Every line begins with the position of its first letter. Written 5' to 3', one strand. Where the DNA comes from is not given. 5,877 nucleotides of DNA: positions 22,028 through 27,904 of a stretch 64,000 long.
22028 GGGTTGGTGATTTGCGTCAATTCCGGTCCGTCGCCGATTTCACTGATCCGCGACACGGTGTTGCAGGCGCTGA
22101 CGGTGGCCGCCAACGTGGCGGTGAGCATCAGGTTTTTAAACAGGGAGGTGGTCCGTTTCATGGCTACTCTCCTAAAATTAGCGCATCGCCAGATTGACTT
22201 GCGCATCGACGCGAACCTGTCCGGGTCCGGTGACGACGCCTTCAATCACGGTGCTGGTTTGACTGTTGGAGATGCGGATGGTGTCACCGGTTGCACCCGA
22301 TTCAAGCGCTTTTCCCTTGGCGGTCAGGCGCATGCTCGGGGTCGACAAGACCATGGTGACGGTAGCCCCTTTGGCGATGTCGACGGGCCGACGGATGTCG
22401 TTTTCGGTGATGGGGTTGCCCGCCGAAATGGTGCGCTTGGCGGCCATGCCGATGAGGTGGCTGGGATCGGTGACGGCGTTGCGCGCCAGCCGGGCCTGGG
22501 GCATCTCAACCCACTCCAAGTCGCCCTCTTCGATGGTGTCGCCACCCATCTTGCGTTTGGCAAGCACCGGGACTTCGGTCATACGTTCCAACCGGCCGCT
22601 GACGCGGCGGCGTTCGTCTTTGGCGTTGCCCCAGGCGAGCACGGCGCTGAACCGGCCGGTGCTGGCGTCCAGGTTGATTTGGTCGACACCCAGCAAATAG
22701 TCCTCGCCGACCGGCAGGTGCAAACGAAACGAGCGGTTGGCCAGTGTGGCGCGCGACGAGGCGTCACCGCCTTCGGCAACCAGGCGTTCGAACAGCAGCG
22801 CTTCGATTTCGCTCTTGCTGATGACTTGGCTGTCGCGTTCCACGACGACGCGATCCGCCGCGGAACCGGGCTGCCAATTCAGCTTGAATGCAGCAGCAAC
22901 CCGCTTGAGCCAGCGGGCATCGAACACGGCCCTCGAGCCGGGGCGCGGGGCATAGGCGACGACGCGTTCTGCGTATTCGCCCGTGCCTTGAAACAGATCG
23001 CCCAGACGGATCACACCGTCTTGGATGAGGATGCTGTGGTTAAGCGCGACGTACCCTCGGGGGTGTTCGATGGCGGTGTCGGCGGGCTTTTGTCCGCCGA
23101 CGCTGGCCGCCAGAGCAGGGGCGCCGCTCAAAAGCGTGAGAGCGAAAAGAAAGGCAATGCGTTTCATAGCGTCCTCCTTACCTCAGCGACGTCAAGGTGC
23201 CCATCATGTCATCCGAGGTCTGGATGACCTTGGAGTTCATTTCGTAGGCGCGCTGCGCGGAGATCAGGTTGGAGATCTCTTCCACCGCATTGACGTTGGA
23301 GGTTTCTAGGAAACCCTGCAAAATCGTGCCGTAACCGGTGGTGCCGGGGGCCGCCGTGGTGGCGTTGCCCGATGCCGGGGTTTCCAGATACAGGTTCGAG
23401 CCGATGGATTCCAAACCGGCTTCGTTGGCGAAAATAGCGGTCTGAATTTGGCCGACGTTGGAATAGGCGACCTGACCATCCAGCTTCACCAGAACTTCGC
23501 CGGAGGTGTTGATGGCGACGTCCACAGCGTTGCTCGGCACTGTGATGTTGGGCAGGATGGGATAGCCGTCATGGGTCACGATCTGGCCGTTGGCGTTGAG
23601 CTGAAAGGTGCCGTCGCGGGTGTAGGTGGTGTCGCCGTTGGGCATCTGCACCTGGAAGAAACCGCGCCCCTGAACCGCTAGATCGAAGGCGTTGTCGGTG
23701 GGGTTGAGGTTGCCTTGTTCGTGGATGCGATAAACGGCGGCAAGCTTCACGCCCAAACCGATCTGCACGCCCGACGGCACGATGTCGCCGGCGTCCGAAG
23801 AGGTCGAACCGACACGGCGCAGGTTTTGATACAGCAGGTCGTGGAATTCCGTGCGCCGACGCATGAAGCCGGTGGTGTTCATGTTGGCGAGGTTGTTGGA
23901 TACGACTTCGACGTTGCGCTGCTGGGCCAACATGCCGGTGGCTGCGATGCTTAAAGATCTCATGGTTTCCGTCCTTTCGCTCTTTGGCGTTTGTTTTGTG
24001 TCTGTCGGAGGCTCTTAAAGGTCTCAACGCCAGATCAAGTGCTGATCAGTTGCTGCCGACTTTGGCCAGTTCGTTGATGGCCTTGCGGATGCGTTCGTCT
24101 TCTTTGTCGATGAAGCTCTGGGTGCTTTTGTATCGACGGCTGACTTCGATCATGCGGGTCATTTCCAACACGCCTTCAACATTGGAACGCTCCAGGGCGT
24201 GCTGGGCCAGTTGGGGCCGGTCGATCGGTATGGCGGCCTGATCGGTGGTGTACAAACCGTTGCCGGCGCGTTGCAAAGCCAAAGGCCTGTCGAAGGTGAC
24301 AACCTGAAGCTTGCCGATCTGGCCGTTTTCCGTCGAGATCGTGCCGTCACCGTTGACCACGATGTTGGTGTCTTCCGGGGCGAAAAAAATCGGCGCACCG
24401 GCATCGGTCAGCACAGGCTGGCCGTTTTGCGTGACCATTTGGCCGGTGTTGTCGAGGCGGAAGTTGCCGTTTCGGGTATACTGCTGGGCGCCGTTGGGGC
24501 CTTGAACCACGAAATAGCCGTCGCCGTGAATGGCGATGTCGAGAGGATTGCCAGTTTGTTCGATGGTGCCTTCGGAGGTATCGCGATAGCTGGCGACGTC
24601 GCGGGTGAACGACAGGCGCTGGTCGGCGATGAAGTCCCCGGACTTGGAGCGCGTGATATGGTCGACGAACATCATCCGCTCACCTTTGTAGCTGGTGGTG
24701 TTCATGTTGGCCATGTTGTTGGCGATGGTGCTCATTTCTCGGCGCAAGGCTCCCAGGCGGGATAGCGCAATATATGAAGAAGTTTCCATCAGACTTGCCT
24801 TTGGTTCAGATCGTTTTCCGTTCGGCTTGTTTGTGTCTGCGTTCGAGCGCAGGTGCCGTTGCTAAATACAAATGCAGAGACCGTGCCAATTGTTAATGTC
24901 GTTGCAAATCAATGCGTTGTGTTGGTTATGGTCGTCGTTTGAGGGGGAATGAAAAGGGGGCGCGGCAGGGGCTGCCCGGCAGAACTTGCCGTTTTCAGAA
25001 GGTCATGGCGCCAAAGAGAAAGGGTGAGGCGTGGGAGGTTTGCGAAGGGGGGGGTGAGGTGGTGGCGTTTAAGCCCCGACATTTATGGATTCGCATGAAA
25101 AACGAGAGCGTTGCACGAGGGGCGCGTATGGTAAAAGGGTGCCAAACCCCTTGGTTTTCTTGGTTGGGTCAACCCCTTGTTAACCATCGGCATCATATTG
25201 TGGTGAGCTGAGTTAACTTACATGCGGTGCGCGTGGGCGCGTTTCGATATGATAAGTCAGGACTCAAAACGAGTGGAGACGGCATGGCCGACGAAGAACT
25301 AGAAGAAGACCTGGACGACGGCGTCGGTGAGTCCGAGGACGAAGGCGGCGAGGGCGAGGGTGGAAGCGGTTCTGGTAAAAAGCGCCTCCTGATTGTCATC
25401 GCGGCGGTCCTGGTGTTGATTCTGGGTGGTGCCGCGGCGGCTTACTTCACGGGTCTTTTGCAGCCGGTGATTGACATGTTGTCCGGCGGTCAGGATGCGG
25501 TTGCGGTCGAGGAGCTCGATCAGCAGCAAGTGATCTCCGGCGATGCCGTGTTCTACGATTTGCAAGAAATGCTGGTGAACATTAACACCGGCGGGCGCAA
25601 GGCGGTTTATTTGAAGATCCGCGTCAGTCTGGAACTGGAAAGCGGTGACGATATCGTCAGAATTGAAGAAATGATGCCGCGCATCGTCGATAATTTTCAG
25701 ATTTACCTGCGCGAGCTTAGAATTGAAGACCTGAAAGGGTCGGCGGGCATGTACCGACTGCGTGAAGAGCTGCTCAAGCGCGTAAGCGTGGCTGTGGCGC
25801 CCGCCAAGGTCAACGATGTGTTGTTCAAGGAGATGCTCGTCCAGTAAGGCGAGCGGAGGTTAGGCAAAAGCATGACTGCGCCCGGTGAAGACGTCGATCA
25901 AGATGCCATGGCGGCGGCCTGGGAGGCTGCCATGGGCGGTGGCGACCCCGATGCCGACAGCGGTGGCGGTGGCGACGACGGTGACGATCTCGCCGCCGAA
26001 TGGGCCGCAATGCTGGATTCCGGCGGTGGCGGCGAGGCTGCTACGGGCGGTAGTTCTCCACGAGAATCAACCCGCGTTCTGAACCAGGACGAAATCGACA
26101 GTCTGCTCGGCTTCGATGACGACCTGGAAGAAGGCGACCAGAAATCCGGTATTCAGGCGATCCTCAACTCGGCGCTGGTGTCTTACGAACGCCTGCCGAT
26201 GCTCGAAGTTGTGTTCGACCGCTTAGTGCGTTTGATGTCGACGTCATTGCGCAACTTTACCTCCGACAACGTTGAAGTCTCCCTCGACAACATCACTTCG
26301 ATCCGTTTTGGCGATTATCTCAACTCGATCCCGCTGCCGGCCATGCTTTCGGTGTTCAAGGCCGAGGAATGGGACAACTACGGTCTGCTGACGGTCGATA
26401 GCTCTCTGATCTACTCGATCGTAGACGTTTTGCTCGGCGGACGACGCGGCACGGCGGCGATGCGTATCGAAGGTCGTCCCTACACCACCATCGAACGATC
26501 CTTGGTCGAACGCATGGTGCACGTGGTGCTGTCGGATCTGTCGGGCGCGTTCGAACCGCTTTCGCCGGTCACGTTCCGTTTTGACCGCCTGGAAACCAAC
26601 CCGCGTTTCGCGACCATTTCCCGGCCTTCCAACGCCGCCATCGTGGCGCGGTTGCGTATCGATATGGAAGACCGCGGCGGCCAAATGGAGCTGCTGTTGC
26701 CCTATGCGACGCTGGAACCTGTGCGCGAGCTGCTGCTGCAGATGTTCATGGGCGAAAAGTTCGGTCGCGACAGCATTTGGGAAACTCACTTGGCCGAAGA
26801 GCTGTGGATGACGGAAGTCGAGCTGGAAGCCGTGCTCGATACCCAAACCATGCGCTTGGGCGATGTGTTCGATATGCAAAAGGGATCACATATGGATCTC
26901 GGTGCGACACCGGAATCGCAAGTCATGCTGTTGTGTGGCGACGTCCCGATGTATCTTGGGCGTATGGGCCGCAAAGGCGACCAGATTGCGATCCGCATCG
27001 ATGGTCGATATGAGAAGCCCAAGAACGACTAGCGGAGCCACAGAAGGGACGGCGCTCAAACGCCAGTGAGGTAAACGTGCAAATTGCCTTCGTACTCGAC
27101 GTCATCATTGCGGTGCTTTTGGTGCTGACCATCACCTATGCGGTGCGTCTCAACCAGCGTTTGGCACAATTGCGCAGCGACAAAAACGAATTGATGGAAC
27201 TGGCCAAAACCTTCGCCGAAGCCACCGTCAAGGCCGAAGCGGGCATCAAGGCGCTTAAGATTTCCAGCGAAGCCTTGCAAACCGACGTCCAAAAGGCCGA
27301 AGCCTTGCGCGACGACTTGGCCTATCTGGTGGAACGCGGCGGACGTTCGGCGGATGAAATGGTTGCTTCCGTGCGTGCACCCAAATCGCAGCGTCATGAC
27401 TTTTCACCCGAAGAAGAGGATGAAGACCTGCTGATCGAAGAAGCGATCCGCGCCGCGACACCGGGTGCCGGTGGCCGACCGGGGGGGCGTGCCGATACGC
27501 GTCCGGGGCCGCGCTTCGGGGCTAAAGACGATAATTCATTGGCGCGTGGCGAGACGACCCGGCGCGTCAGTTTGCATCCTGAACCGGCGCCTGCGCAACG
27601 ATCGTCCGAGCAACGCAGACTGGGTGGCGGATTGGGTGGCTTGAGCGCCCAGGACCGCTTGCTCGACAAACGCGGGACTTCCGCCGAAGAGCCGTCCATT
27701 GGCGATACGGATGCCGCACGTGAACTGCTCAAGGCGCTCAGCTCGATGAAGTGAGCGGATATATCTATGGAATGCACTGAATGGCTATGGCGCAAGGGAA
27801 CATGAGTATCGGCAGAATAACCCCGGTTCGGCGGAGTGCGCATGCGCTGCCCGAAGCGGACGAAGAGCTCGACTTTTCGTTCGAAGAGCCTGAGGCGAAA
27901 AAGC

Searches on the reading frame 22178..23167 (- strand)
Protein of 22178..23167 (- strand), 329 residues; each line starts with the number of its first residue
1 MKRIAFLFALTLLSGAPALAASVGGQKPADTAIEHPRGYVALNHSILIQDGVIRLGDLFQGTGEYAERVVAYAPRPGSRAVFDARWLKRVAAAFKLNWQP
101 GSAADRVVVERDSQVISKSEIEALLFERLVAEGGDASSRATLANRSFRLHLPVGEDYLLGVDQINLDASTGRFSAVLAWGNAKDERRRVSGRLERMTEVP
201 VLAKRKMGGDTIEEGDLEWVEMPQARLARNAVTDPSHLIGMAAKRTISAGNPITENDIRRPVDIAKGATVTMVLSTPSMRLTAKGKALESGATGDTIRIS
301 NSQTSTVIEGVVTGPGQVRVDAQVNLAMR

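Call 10: search_protein_families(library=pfam, proteins=[window:22178-23167:-], max_evalue=0.001)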
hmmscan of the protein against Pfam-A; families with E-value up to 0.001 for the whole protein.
window:22178-23167:- (329 aa): 3 families
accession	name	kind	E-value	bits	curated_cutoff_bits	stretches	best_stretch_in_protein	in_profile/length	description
PF13144.11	ChapFlgA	-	7.3e-30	104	23.8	1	199-320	3-122/122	Chaperone for flagella basal body P-ring formation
PF08666.17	SAF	-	2e-08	35.1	21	1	209-259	13-63/63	SAF domain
PF18092.7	DraK_HK_N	-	0.00021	22.1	26.4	0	221-274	30-85/86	DraK Histidine Kinase N-terminal domain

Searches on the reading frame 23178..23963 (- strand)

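Call 10: search_protein_families(library=pfam, proteins=[window:23178-23963:-], max_evalue=0.001)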
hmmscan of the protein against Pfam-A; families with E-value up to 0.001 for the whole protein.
window:23178-23963:- (261 aa): 3 families
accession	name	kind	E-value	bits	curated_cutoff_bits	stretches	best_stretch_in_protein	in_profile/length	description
PF22692.1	LlgE_F_G_D1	-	3.2e-28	98.1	27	1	96-158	1-63/64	Flagellar hook protein FlgE/F/G D1 domain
PF06429.18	Flg_bbr_C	-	4e-23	81.1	23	1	216-260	2-46/46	Flagellar basal body rod FlgEFG protein C-terminal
PF00460.25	Flg_bb_rod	-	1.2e-10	41.6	20.7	1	5-33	2-30/31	Flagella basal body rod protein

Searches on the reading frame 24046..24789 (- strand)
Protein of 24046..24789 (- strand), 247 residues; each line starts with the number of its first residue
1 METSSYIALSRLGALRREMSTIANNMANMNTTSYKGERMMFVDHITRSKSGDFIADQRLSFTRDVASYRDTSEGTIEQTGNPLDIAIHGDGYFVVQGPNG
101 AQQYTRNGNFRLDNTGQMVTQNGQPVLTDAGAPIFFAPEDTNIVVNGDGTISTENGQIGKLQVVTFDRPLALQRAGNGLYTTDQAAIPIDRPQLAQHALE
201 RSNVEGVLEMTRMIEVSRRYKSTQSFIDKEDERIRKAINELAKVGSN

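Call 10: search_protein_families(library=pfam, proteins=[window:24046-24789:-], max_evalue=0.001)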
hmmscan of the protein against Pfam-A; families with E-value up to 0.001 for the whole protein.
window:24046-24789:- (247 aa): 3 families
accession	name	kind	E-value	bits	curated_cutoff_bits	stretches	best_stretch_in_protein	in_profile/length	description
PF22692.1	LlgE_F_G_D1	-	1.1e-18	67.5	27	1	86-152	1-63/64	Flagellar hook protein FlgE/F/G D1 domain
PF06429.18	Flg_bbr_C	-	4.2e-10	39.4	23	1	196-239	2-45/46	Flagellar basal body rod FlgEFG protein C-terminal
PF00460.25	Flg_bb_rod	-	7.5e-08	32.6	20.7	1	6-35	2-31/31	Flagella basal body rod protein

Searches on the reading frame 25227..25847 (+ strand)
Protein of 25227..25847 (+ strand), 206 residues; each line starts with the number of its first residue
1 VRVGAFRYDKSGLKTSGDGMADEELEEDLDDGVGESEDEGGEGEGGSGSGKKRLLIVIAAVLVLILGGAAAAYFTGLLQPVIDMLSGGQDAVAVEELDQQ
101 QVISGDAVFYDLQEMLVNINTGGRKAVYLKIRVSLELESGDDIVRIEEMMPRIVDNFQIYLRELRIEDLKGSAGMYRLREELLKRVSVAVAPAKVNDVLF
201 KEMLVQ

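Call 10: search_protein_families(library=pfam, proteins=[window:25227-25847:+], max_evalue=0.001)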
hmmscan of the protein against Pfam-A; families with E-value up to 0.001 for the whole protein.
window:25227-25847:+ (206 aa): 1 family
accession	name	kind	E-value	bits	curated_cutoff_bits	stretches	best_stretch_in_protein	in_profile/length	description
PF03748.19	FliL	-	5.3e-19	69.1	24.6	1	109-206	1-103/103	Flagellar basal body-associated protein FliL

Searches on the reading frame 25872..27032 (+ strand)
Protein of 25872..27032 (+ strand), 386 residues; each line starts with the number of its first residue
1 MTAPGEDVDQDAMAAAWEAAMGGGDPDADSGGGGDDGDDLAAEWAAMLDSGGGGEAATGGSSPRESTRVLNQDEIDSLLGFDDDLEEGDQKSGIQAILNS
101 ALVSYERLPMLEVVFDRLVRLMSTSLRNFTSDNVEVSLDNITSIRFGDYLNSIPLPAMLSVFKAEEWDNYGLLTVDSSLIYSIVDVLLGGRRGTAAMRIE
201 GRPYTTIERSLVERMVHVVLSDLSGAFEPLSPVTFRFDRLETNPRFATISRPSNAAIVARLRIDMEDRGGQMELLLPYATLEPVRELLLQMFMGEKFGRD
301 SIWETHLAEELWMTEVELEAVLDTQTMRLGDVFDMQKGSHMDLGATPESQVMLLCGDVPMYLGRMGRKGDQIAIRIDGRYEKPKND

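Call 5: search_protein_families(library=pfam, proteins=[window:25872-27032:+], max_evalue=0.01)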
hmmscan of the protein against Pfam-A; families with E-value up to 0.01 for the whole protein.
window:25872-27032:+ (386 aa): 2 families
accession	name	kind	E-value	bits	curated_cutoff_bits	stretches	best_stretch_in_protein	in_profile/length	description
PF02154.20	FliM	-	1.3e-66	224.6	27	1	98-288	4-192/192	Flagellar motor switch protein FliM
PF01052.25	FliMN_C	-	2.8e-15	56.5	23.8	1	309-378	1-70/73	Type III flagellar switch regulator (C-ring) FliN C-term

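Call 6: search_protein_families(library=ncbifam, proteins=[window:25872-27032:+], max_evalue=0.01)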
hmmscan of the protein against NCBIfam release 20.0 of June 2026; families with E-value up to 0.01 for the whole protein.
window:25872-27032:+ (386 aa): 2 families
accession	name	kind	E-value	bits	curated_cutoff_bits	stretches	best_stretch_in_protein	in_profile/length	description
TIGR01397.1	fliM_switch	equivalog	2e-91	306.5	219.6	1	68-379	1-318/320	flagellar motor switch protein FliM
NF005194.1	PRK06666.1-5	equivalog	0.0085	15.3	206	0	175-341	122-287/327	flagellar motor switch protein FliM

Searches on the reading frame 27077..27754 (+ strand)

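Call 5: search_protein_families(library=pfam, proteins=[window:27077-27754:+], max_evalue=0.01)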
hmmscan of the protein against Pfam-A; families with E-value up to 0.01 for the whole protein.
window:27077-27754:+ (225 aa): 1 family
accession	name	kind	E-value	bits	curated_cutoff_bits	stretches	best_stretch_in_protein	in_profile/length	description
PF20072.4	DUF6468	-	7.7e-16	58.4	26.9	1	32-101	1-74/76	Domain of unknown function (DUF6468)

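Call 6: search_protein_families(library=ncbifam, proteins=[window:27077-27754:+], max_evalue=0.01)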
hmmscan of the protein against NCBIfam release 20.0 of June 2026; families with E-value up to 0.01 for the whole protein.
window:27077-27754:+ (225 aa): 0 families
